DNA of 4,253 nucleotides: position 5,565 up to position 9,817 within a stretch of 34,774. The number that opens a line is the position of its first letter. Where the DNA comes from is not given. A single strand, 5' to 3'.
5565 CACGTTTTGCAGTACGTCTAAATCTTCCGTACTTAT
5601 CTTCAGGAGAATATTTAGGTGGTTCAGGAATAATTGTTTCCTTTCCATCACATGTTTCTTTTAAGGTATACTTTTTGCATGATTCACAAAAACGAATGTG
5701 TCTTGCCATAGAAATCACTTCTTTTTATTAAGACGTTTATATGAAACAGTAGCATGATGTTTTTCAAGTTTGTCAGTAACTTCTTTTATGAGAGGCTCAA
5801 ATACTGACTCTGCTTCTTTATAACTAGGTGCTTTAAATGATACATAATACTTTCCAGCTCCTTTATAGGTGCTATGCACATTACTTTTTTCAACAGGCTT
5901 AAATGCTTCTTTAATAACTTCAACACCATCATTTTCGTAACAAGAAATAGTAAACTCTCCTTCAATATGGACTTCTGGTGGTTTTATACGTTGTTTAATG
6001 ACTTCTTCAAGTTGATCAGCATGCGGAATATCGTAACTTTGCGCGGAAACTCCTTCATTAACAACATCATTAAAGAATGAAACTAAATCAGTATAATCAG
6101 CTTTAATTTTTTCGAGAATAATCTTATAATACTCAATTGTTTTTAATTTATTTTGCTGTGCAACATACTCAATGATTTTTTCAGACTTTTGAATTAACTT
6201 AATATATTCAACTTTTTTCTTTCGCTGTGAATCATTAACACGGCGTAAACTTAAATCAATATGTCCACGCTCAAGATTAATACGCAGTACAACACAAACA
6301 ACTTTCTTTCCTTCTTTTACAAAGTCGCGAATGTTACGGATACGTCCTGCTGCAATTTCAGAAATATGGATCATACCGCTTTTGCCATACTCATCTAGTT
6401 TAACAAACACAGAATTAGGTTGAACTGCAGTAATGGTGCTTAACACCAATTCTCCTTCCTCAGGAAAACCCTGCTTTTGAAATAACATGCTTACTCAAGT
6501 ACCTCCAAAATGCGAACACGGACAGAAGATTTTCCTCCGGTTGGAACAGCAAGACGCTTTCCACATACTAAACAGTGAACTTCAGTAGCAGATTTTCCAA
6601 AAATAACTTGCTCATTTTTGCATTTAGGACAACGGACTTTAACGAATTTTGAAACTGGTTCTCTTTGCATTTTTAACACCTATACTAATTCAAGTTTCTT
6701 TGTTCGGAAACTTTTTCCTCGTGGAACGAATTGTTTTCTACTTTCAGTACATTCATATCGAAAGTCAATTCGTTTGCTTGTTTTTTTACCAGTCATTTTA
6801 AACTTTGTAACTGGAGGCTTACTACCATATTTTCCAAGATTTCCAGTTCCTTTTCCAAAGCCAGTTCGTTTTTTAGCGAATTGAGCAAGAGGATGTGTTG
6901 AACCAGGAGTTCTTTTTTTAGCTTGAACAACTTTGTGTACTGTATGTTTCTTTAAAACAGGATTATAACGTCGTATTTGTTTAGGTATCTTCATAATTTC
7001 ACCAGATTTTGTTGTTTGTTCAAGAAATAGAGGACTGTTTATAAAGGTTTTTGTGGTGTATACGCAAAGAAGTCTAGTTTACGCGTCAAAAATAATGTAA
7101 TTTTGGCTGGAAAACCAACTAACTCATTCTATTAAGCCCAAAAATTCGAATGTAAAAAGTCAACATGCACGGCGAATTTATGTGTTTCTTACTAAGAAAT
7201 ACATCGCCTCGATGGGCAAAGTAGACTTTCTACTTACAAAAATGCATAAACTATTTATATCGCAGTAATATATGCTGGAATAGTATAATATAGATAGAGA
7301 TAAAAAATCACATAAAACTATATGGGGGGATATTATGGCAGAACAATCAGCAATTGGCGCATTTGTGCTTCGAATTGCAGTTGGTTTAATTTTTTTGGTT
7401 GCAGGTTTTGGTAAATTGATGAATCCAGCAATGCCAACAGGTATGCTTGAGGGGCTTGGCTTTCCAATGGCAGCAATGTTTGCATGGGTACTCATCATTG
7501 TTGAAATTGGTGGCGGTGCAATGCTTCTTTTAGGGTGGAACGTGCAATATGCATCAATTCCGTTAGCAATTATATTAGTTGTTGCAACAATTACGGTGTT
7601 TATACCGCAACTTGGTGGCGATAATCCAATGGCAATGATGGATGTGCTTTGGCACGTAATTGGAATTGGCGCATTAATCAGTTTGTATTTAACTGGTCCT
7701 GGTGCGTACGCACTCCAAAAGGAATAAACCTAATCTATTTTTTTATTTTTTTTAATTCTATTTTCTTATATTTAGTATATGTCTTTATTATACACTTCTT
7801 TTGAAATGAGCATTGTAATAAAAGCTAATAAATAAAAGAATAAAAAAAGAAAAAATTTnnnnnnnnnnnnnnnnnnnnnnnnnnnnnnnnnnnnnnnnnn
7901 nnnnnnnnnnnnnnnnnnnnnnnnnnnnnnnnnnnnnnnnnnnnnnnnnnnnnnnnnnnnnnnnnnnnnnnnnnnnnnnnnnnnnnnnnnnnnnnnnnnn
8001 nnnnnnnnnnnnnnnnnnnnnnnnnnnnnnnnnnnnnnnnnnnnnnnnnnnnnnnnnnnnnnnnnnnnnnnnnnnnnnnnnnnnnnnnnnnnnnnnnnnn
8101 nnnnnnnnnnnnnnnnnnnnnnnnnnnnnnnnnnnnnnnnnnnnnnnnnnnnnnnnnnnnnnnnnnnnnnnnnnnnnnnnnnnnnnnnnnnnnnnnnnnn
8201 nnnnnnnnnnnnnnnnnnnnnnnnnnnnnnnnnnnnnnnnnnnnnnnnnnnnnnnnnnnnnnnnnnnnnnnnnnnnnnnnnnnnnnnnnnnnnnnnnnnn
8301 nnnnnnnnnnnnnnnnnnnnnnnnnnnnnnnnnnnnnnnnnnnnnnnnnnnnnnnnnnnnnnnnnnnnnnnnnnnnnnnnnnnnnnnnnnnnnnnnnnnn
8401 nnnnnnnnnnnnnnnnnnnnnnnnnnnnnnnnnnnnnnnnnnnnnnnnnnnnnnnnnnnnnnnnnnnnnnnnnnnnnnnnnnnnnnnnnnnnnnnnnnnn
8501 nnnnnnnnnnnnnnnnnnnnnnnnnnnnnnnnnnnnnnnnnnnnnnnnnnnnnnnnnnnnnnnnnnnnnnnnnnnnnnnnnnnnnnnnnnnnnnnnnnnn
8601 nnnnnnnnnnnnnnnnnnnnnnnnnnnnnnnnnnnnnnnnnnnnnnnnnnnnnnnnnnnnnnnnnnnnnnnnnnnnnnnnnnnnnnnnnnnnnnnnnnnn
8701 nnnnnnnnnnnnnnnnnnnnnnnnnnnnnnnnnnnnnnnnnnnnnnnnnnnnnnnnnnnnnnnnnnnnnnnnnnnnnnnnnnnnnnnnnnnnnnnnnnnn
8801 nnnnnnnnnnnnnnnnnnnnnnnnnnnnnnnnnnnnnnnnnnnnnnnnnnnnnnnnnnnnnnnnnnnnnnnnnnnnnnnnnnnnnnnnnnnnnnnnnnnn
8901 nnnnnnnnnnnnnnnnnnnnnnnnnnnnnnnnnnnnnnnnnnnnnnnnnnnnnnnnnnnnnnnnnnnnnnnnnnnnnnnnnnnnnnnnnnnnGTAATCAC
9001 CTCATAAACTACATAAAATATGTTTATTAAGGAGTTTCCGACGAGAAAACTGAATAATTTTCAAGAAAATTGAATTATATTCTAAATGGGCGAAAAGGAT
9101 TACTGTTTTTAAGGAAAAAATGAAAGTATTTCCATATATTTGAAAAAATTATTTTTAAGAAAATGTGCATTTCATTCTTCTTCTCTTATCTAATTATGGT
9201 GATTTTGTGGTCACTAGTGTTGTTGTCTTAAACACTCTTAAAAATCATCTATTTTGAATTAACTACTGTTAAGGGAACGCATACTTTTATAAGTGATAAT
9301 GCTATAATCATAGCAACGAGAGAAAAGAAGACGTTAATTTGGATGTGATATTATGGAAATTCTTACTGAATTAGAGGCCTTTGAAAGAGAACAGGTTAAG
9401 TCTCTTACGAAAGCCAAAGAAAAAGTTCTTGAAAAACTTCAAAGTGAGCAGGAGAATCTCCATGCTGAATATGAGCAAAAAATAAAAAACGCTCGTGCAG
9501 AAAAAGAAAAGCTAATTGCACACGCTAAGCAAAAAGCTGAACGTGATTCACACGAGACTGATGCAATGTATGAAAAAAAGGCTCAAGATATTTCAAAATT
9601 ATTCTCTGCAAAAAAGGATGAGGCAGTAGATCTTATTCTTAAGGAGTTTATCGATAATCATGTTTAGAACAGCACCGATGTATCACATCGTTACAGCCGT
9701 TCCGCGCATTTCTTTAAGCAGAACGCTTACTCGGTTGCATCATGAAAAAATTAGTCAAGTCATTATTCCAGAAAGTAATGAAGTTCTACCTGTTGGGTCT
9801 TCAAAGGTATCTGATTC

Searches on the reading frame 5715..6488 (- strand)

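Call 38: search_protein_families(library=pfam, proteins=[window:5715-6488:-], max_evalue=0.01)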
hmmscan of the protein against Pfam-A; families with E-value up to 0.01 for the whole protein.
window:5715-6488:- (257 aa): 2 families
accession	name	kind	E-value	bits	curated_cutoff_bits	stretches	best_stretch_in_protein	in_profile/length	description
PF07541.17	EIF_2_alpha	-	2.8e-15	56.7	22.8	1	121-223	2-114/114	Eukaryotic translation initiation factor 2 alpha subunit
PF00575.29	S1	-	4.6e-12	46.6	22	1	9-82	2-74/74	S1 RNA binding domain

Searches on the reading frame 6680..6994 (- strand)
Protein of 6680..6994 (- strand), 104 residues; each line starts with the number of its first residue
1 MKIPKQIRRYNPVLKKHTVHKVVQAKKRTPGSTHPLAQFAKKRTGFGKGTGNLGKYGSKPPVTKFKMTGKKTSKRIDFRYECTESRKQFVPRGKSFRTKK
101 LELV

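Call 38: search_protein_families(library=pfam, proteins=[window:6680-6994:-], max_evalue=0.01)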
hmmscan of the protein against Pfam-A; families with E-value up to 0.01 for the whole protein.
window:6680-6994:- (104 aa): 1 family
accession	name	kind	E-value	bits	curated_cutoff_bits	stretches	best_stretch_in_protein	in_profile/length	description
PF00935.25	Ribosomal_L44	-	4.3e-06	27.4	25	1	16-104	1-76/76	Ribosomal protein L44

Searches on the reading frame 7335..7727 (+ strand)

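Call 38: search_protein_families(library=pfam, proteins=[window:7335-7727:+], max_evalue=0.01)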
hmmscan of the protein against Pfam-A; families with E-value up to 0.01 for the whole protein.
window:7335-7727:+ (130 aa): 2 families
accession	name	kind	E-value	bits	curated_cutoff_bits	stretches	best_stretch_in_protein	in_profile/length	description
PF07681.17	DoxX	-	1.7e-15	57.8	23.6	1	9-88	2-83/85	DoxX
PF07291.16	MauE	-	4.1e-10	40.5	27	1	9-89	5-88/128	Methylamine utilisation protein MauE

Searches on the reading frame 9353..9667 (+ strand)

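Call 39: search_protein_families(library=pfam, proteins=[window:9353-9667:+], max_evalue=0.01)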
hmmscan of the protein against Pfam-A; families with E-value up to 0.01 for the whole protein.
window:9353-9667:+ (104 aa): 2 families
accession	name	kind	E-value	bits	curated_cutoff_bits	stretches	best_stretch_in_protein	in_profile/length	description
PF00430.23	ATP-synt_B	-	0.0054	17.3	28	1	26-82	42-98/132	ATP synthase B/B' CF(0)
PF13094.11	CENP-Q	-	0.0086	16.7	28.5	1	11-97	41-131/162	CENP-Q, a CENPA-CAD centromere complex subunit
